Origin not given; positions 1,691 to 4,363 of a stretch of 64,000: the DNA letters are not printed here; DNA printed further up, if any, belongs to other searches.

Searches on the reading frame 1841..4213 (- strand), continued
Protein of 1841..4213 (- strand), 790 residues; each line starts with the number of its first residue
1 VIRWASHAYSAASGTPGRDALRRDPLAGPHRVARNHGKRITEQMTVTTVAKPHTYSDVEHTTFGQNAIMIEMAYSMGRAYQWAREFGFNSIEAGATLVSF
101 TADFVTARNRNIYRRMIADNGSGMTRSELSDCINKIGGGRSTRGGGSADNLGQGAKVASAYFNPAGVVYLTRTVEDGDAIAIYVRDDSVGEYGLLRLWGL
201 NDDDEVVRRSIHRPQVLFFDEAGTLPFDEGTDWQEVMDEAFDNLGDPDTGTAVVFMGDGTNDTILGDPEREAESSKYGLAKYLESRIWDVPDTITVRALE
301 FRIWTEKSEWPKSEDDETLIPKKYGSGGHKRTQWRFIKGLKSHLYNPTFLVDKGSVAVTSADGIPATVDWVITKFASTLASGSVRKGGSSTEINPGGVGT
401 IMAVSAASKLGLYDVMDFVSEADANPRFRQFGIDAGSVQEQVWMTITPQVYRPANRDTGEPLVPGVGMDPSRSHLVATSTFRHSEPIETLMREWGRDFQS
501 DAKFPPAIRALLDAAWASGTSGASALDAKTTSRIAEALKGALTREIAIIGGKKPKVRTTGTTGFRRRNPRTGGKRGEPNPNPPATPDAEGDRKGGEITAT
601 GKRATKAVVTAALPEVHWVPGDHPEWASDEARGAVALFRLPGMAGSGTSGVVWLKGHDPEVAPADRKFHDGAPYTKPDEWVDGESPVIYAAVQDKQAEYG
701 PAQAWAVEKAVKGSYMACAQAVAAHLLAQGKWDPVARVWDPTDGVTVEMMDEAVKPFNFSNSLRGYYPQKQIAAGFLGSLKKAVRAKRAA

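Call 94: search_protein_families(library=pfam, proteins=[L024:8836-9543:+, L024:12392-13360:+, L028:1496-3340:-, L028:5958-6785:+, L028:6948-7868:-, L012:5813-7852:+, L012:9956-13942:+, L012:14157-17009:+, L018:5716-7842:+, L018:9888-12305:-], max_evalue=0.001)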
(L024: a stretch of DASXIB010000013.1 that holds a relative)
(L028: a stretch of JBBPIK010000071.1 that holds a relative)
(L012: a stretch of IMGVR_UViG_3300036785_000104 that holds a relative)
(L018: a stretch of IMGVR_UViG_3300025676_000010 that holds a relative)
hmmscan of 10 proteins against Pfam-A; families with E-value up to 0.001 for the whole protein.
L024:8836-9543:+ (235 aa): 1 family
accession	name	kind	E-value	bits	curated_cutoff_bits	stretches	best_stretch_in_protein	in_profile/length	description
PF08843.17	AbiEii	-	4.6e-08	33.7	22.5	1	15-207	10-209/238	Nucleotidyl transferase AbiEii toxin, Type IV TA system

L024:12392-13360:+ (322 aa): 0 families

L028:1496-3340:- (614 aa): 5 families
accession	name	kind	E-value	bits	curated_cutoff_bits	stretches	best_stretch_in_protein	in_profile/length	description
PF01494.25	FAD_binding_3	-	2.5e-37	129.3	22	1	7-347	2-344/349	FAD binding domain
PF12680.13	SnoaL_2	-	4.5e-09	37.3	27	1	492-595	7-101/102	SnoaL-like domain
PF13450.12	NAD_binding_8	-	2.8e-05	24.7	21.9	1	11-42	1-32/68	NAD(P)-binding Rossmann-like domain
PF01266.30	DAO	-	9.2e-05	22.5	27.9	1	8-232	1-236/353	FAD dependent oxidoreductase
PF00890.30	FAD_binding_2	-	0.00035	20.3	20.4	1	8-54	1-53/414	FAD binding domain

L028:5958-6785:+ (275 aa): 0 families

L028:6948-7868:- (306 aa): 0 families

L012:5813-7852:+ (679 aa): 0 families

L012:9956-13942:+ (1328 aa): 3 families
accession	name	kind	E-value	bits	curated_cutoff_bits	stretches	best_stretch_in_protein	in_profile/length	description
PF06414.18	Zeta_toxin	-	6.9e-21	75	22.3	1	1115-1276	11-170/199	Zeta toxin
PF00293.34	NUDIX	-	7.8e-15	55.5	21.1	1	468-585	3-133/134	NUDIX domain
PF13671.12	AAA_33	-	1.5e-09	38.7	27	1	1123-1271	2-139/143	AAA domain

L012:14157-17009:+ (951 aa): 0 families

L018:5716-7842:+ (708 aa): 3 families
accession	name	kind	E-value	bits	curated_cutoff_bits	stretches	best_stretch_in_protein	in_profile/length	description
PF00176.29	SNF2-rel_dom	-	2.9e-28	99.3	24.9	1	147-388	1-245/290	SNF2-related domain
PF00271.37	Helicase_C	-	1.9e-14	54.3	23.5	1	426-531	3-110/110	Helicase conserved C-terminal domain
PF00270.35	DEAD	-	0.00011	22.4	26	1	147-300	3-159/167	DEAD/DEAH box helicase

L018:9888-12305:- (805 aa): 3 families
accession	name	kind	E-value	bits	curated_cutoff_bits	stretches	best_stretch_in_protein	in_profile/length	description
PF02867.20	Ribonuc_red_lgC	-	1.2e-98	331.5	23.9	1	108-609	1-523/523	Ribonucleotide reductase, barrel domain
PF00317.26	Ribonuc_red_lgN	-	7.7e-05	23.1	28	1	25-90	5-65/77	Ribonucleotide reductase, all-alpha domain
PF12637.14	TSCPD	-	0.00013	22.7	22.8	1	691-765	7-85/88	TSCPD domain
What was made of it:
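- A 1328-aa NUDIX plus Zeta-toxin protein sits downstream in L012 (call 94).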

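Call 95: search_protein_families(library=pfam, proteins=[L011:6491-7102:+, L011:10054-10554:+, L011:10583-11455:+, L011:12036-14261:+, L025:2480-3373:+, L025:3484-5001:-, L026:6149-9112:-, L024:8309-8839:+, L027:7912-8889:+, L027:12340-12894:+], max_evalue=0.001)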
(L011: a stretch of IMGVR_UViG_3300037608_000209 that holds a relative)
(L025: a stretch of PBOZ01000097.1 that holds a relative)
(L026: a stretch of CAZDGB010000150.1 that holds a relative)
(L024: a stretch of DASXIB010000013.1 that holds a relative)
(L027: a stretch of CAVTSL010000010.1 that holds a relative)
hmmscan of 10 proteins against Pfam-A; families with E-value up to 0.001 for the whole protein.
L011:6491-7102:+ (203 aa): 1 family
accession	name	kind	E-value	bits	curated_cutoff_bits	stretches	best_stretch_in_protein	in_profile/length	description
PF12728.13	HTH_17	-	8.1e-10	39.3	27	1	94-140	2-48/51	Helix-turn-helix domain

L011:10054-10554:+ (166 aa): 3 families
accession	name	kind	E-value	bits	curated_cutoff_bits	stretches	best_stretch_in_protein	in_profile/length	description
PF00383.29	dCMP_cyt_deam_1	-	1.6e-27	95.8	25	1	4-115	2-100/102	Cytidine and deoxycytidylate deaminase zinc-binding region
PF14437.12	MafB19-deam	-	1.9e-18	67.1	27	1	4-119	2-103/142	MafB19-like deaminase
PF14439.12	Bd3614-deam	-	0.00016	22.1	38.5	1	67-127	33-96/113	Bd3614-like deaminase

L011:10583-11455:+ (290 aa): 1 family
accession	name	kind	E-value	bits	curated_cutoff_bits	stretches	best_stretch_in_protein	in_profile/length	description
PF02086.21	MethyltransfD12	-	6.2e-53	180.5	22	1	24-267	1-251/253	D12 class N6 adenine-specific DNA methyltransferase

L011:12036-14261:+ (741 aa): 0 families

L025:2480-3373:+ (297 aa): 0 families

L025:3484-5001:- (505 aa): 6 families
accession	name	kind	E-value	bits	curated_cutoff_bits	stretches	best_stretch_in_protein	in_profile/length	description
PF00158.32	Sigma54_activat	-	1.8e-67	226.7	20.2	1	180-345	1-166/168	Sigma-54 interaction domain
PF14532.12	Sigma54_activ_2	-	1.5e-19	71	25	1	181-350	1-137/138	Sigma-54 interaction domain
PF25601.1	AAA_lid_14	-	3.2e-16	59.4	27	1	352-435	1-79/87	AAA+ ATPase lid domain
PF07728.20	AAA_5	-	1.9e-05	25.1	22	1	203-323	1-124/139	AAA domain (dynein-related subfamily)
PF01078.27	Mg_chelatase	-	3e-05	24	20.3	0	259-321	93-157/207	Magnesium chelatase, subunit ChlI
PF00004.35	AAA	-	0.00026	21.9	21.2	1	204-338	1-123/131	ATPase family associated with various cellular activities (AAA)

L026:6149-9112:- (987 aa): 2 families
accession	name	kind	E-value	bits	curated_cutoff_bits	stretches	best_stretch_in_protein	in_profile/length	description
PF11897.13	DUF3417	-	1e-27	97.1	25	1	283-386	7-109/109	Protein of unknown function (DUF3417)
PF00343.26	Phosphorylase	-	4e-26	91.9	27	3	626-909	323-605/713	Carbohydrate phosphorylase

L024:8309-8839:+ (176 aa): 1 family
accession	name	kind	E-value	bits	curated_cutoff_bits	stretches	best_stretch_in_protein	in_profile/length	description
PF12802.13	MarR_2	-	0.00015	22.3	27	1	2-49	3-49/61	MarR family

L027:7912-8889:+ (325 aa): 1 family
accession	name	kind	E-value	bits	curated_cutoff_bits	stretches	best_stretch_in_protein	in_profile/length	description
PF00528.27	BPD_transp_1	-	7.9e-36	123.9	26.4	1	117-323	1-183/184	Binding-protein-dependent transport system inner membrane component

L027:12340-12894:+ (184 aa): 0 families
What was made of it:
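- One homologue (L011) does sit 0.6 kb from a Dam-class methylase (call 95). One distant homologue (L011) has a Dam-class methylase 0.6 kb downstream (call 95).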

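Call 97: search_solved_structures(query=L018:583-2661:-, max_evalue=0.01)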
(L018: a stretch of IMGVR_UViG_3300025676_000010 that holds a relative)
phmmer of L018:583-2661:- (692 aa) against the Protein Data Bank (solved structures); distinct sequences matched with E-value up to 0.01: 21.
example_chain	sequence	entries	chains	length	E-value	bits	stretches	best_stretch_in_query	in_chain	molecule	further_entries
3e1s_A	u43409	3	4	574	3.5e-47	164.4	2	388-676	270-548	Exodeoxyribonuclease V, subunit RecD | Exodeoxyribonuclease V, subunit RecD, putative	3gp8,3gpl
1w36_D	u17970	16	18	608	1e-23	86.9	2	249-449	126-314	EXODEOXYRIBONUCLEASE V ALPHA CHAIN | RecBCD enzyme subunit RecD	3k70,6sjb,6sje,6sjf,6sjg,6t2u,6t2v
5ld2_D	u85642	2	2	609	1e-23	86.9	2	249-449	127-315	RecBCD enzyme subunit RecD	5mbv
9kwf_B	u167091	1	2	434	1.3e-10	43.6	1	399-477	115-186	Putative deoxyribonuclease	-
5ftb_A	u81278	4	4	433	7.9e-08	34.4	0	559-663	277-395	TPR DOMAIN PROTEIN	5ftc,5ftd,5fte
5ftf_A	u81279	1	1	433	9.3e-08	34.1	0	293-350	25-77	TPR DOMAIN PROTEIN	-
5fhd_A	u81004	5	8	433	1.2e-07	33.8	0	611-663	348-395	Uncharacterized protein | ATP-dependent DNA helicase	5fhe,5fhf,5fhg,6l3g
3upu_A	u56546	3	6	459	3.1e-07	32.4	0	277-347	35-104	ATP-dependent DNA helicase dda | Dda helicase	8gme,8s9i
8bns_A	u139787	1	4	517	1.8e-06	29.9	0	293-336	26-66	AAA ATPase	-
7ada_A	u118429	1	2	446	2e-06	29.7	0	289-337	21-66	PIF1 helicase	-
7oar_A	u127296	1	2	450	2e-06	29.7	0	289-337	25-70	Pif1 helicase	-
6xzt_A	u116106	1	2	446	4.4e-06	28.6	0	289-338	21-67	PIF1 helicase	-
6s3p_A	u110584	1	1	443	6.5e-06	28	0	289-338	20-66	PIF1 helicase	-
6s3e_A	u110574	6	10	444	6.5e-06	28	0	289-338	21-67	PIF1 helicase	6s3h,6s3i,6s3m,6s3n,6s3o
7bil_A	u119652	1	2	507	9.5e-06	27.5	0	289-337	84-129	PIF1 helicase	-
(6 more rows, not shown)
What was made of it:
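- On MORC / paraMORC restriction-modification-associated systems: One phage group has SNF2 and RecD nearby (calls 94, 97).
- Others lie in phage DNA-metabolism modules with SNF2, RecD and RNR (calls 94, 97). In viral contigs, homologues sit among SNF2 and RecD-like helicases, ribonucleotide reductase, dCMP deaminase and Dam (calls 94, 95, 97).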

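Call 102: fold_search(model_id=the predicted structure, library=pdb)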
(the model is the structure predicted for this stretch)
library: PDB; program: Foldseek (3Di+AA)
matches with E <= 10: 467; with E <= 0.001: 74
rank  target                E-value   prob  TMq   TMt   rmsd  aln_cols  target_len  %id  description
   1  8u1l_A                4.4e-08  1.00  0.31  0.35  18.2       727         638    8  Cryo-EM structure of the RAF1-HSP90-CDC37 complex in the closed state (released 2024-03-13)
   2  8gft_A                2.0e-07  1.00  0.29  0.33  19.5       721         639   11  Hsp90 provides platform for CRaf dephosphorylation by PP5 (released 2023-05-03)
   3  8eob_A                2.6e-07  1.00  0.31  0.36  18.6       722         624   10  Cryo-EM structure of human HSP90B in the closed state (released 2023-01-25)
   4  8h77_A                2.7e-07  1.00  0.32  0.37  17.8       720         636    9  Hsp90-AhR-p23-XAP2 complex (released 2023-01-04)
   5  8ffv_B                2.9e-07  1.00  0.30  0.34  17.9       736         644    8  Cryo-EM structure of the GR-Hsp90-FKBP52 complex (released 2023-11-01)
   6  9a6t_B                3.3e-07  1.00  0.28  0.33   8.7       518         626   11  Integrative model of DNAK-HTPG by crosslinking MS and deep learning (released 2024-09-18)
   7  7zr0_B                4.3e-07  1.00  0.29  0.34  17.4       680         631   10  CryoEM structure of HSP90-CDC37-BRAF(V600E) complex. (released 2022-12-14)
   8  7y04_A                6.6e-07  1.00  0.29  0.34  19.1       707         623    9  Hsp90-AhR-p23 complex (released 2023-01-04)
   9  8eoa_A                6.9e-07  1.00  0.30  0.35  17.8       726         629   10  Cryo-EM structure of human HSP90B-AIPL1 complex (released 2023-01-25)
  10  6xlf_A                6.9e-07  1.00  0.28  0.32  17.9       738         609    9  Full-length Hsc82 in complex with Aha1 in the presence of AMP-PNP (released 2021-06-30)
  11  8eob_B                7.7e-07  1.00  0.31  0.36  18.1       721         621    9  Cryo-EM structure of human HSP90B in the closed state (released 2023-01-25)
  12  9cdj_A                9.5e-07  1.00  0.32  0.48   8.0       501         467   12  MORC2 ATPase with DNA (released 2025-07-09)
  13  9kmr_A                1.1e-06  1.00  0.29  0.34  17.9       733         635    9  Human Hsp90-PINK1 complex (released 2025-10-15)
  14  9cdh_B                1.4e-06  1.00  0.30  0.45   8.5       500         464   12  MORC2 PD mutant with DNA (released 2025-07-09)
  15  5hph_A                1.4e-06  1.00  0.27  0.39  19.8       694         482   10  Structure of TRAP1 fragment (released 2016-08-10)
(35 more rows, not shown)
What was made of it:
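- On Hsp90 / HtpG: The overall layout is Hsp90-like by Foldseek (call 102).
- Closest known: Hsp90 / HtpG. Same: Foldseek aligns about 720 columns to closed Hsp90 (call 102).
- Foldseek aligns the whole length to closed Hsp90 and to MORC2-DNA complexes (call 102). PDB matches to Hsp90 and MORC2 are at least as good (call 102). Foldseek's best PDB hits are full-length closed Hsp90 structures aligned over about 720 columns, E 4e-8 (call 102). TM-scores are about 0.3 (call 102).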
